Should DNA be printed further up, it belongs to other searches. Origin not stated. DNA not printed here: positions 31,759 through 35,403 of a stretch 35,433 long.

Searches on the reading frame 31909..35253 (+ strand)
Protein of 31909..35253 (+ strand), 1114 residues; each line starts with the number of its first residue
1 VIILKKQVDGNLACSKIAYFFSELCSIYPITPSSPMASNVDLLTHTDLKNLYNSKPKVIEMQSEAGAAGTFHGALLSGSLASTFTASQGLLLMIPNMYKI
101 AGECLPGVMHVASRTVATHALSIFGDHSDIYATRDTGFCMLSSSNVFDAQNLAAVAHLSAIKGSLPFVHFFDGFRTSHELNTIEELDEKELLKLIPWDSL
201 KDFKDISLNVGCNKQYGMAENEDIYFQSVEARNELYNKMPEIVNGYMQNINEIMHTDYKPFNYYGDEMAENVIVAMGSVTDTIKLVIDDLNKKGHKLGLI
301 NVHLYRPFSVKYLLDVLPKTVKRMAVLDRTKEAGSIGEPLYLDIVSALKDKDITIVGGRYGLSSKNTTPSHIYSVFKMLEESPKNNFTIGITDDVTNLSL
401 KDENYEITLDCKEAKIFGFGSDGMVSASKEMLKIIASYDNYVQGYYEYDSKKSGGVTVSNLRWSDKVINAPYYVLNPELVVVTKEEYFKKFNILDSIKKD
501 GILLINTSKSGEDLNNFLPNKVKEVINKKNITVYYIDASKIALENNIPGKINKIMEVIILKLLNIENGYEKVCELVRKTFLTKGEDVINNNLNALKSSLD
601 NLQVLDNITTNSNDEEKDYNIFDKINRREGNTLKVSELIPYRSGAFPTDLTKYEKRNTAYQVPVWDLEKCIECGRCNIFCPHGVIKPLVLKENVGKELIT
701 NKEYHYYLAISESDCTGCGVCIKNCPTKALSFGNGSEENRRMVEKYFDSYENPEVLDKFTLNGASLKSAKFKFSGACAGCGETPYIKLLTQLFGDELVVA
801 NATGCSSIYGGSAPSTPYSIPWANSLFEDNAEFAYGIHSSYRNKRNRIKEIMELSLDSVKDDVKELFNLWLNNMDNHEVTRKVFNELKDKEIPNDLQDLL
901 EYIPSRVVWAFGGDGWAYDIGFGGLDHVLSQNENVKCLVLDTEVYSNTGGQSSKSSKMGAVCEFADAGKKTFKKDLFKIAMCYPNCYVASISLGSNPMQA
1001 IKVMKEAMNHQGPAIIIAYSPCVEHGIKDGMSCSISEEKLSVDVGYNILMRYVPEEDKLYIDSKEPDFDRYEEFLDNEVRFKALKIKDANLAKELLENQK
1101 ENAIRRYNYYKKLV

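Call 39: search_protein_families(library=ncbifam, proteins=[window:31909-35253:+], max_evalue=0.001)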
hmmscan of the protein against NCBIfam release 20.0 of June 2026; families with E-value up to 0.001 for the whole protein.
window:31909-35253:+ (1114 aa): 81 families (the best 25 are shown)
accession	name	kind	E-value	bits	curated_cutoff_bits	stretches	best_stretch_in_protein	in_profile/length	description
TIGR02176.1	pyruv_ox_red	equivalog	0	1291.2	911.35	1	7-1113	3-1165/1167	pyruvate:ferredoxin (flavodoxin) oxidoreductase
NF007201.0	PRK09622.1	equivalog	1.2e-45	156.2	590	1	9-386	14-385/405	2-oxoacid:ferredoxin oxidoreductase subunit alpha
NF040682.1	PorA_Arch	equivalog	7.1e-45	153.6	550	1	22-383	21-375/387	pyruvate synthase subunit PorA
NF008819.1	PRK11865.1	equivalog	1.2e-37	129.8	405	2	908-1101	94-294/300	pyruvate synthase subunit PorB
NF008818.0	PRK11864.1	subfamily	1.9e-31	109.3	405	2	907-1101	94-290/300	3-methyl-2-oxobutanoate dehydrogenase subunit beta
NF006233.0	PRK08367.1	equivalog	4.5e-27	94.9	625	1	23-370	23-363/394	pyruvate ferredoxin oxidoreductase subunit alpha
NF045792.1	OxalOxredbeta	equivalog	1.5e-25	89.9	590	2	910-1093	106-293/311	oxalate oxidoreductase subunit beta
NF006232.0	PRK08366.1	equivalog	2.3e-24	85.7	646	1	4-337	6-331/394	2-ketoisovalerate ferredoxin oxidoreductase subunit alpha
NF045764.1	PhenlGlyoxDHPadG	equivalog_domain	2.1e-23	82.5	700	1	9-376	6-376/398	NADH-dependent phenylglyoxylate dehydrogenase subunit alpha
TIGR03710.1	OAFO_sf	subfamily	5.7e-22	78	482.75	2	418-607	8-178/561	2-oxoacid:acceptor oxidoreductase subunit alpha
NF045791.1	OxalOxredalpha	equivalog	7.2e-20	71.4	500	1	57-383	52-379/395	oxalate oxidoreductase subunit alpha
TIGR02175.1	PorC_KorC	subfamily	2e-18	66.8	81.1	1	413-601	3-174/177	2-oxoacid:acceptor oxidoreductase, gamma subunit, pyruvate/2-ketoisovalerate family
NF040683.1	PorC_Meth_Thtga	equivalog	3.2e-16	59.6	270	1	412-602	2-173/177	pyruvate synthase subunit PorC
NF045766.1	PhenlGlyoxDHPadI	equivalog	4.2e-15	55.4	700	1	908-1098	234-428/443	NADH-dependent phenylglyoxylate dehydrogenase subunit beta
NF006321.0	PRK08534.1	equivalog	7.6e-14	51.8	225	1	412-594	2-169/181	pyruvate ferredoxin oxidoreductase subunit gamma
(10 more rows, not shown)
